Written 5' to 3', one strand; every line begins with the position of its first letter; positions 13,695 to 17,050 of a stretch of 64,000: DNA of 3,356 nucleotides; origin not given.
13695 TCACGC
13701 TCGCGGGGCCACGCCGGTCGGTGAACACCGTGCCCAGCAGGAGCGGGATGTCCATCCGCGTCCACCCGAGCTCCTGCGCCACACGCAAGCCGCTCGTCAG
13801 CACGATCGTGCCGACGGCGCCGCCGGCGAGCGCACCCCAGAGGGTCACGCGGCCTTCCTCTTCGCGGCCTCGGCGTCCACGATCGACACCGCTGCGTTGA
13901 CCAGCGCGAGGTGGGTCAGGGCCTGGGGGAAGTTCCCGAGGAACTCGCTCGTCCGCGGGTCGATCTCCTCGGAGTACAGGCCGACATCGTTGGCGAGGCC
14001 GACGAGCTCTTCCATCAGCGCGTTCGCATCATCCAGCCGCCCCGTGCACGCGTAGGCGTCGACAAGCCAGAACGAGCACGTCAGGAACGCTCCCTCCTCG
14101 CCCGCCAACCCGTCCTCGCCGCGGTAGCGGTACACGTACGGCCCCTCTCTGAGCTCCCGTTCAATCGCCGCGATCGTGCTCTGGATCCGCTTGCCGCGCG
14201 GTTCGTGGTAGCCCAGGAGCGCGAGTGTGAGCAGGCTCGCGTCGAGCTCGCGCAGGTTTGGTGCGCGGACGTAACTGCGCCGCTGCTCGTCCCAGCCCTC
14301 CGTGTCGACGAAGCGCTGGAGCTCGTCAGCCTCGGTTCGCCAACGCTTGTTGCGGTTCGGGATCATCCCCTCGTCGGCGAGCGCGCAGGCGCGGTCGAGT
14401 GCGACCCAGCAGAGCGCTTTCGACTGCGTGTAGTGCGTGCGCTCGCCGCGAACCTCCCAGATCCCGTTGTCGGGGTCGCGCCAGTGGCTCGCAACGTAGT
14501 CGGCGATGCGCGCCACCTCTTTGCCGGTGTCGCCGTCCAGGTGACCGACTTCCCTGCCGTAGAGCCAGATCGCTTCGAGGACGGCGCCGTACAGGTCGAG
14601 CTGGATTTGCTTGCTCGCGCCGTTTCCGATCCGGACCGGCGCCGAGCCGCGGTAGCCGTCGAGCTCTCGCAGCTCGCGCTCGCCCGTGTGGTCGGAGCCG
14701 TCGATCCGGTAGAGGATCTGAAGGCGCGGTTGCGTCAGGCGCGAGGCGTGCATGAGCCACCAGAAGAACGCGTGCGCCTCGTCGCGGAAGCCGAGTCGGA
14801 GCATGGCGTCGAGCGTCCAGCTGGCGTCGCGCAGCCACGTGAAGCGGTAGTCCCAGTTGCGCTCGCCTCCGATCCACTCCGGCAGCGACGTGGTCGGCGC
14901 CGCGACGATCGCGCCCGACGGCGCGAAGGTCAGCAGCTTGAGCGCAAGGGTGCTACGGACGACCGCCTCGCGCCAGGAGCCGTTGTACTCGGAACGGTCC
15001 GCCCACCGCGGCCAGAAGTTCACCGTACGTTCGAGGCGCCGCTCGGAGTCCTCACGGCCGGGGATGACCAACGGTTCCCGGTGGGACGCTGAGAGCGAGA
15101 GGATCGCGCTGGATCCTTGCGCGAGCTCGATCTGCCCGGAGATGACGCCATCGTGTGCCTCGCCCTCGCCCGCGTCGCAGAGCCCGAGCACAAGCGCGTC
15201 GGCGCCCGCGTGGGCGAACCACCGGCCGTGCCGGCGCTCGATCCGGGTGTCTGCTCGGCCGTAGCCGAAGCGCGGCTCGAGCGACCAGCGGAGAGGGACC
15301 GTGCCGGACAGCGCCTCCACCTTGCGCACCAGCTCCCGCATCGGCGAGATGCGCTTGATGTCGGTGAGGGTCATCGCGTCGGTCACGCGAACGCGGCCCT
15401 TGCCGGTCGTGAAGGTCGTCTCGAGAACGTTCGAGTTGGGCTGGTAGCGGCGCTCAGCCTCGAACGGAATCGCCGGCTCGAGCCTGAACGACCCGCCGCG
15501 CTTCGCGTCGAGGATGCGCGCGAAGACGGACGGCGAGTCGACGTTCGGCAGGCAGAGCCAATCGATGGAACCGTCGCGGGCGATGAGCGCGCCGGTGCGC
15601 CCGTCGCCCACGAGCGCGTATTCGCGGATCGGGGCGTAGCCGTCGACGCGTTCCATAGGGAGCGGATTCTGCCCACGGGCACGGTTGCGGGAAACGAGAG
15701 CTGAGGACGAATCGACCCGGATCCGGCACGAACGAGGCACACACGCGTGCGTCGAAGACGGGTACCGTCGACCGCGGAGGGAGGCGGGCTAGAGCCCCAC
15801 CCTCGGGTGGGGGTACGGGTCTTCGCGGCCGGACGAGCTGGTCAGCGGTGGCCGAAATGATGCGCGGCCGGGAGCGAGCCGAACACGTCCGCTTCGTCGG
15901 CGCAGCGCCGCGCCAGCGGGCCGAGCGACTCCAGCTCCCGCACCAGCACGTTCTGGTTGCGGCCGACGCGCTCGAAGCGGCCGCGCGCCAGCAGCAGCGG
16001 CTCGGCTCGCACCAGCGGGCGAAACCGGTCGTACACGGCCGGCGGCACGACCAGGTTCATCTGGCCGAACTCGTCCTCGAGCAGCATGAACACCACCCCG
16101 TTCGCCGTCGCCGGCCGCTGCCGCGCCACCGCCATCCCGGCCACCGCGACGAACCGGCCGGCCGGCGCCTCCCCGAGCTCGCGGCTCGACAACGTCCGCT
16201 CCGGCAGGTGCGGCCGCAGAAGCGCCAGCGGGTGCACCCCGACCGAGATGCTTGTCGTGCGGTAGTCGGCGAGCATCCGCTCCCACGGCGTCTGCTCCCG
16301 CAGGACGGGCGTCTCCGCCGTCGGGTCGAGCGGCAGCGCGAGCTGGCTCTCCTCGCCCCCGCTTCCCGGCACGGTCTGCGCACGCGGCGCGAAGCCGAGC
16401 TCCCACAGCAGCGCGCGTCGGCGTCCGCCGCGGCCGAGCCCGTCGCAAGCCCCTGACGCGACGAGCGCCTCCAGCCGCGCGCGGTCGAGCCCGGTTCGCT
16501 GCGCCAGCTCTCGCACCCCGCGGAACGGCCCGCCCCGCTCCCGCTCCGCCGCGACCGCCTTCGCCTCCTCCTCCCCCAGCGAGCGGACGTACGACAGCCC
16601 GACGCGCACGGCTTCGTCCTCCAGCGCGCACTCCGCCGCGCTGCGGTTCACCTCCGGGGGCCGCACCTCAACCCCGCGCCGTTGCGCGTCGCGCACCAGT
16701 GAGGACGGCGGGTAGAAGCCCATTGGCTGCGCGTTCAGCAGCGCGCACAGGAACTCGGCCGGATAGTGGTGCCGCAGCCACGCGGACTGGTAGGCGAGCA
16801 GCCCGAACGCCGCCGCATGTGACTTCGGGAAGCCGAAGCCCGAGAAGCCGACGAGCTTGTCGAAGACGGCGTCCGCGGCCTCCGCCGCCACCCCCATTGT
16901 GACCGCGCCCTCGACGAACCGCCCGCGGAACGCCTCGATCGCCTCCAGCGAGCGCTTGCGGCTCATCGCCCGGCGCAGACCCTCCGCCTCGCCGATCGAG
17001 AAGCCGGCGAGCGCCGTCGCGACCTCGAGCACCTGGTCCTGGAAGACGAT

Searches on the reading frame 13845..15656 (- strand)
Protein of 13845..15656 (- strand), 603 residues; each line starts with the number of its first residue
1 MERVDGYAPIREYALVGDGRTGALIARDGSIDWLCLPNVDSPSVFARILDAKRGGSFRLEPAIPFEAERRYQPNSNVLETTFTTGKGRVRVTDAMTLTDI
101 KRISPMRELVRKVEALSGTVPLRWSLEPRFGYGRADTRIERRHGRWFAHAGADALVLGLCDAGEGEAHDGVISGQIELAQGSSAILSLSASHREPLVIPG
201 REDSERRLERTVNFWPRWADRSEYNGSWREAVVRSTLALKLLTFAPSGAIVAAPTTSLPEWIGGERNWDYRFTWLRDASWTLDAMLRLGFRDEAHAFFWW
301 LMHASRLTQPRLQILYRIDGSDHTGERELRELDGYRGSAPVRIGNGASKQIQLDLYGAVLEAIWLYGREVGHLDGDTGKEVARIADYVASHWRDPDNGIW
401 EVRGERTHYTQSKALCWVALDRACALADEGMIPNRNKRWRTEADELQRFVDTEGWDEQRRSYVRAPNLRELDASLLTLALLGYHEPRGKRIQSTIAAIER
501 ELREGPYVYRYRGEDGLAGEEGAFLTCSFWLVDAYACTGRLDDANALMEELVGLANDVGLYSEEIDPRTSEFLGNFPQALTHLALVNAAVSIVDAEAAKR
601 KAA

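Call 39: search_protein_families(library=pfam, proteins=[window:13845-15656:-])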
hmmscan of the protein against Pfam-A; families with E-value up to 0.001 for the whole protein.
window:13845-15656:- (603 aa): 2 families
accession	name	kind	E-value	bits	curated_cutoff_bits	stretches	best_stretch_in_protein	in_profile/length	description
PF00723.27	Glyco_hydro_15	-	2.4e-68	231.4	22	1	229-589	4-426/427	Glycosyl hydrolases family 15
PF19291.4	TREH_N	-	1.1e-15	57.9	23.1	1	8-157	13-153/211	Trehalase-like, N-terminal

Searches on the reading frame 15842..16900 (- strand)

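Call 39: search_protein_families(library=pfam, proteins=[window:15842-16900:-])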
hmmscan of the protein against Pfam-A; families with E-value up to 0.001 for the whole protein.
window:15842-16900:- (352 aa): 3 families
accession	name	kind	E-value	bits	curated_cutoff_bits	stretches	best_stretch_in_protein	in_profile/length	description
PF14579.12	HHH_6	-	1.4e-22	80.1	25.6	1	76-157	1-85/90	Helix-hairpin-helix motif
PF01336.31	tRNA_anti-codon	-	2.1e-05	24.8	27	1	251-324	1-73/75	OB-fold nucleic acid binding domain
PF12836.13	HHH_3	-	0.00018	22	27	1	102-146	16-60/65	Helix-hairpin-helix motif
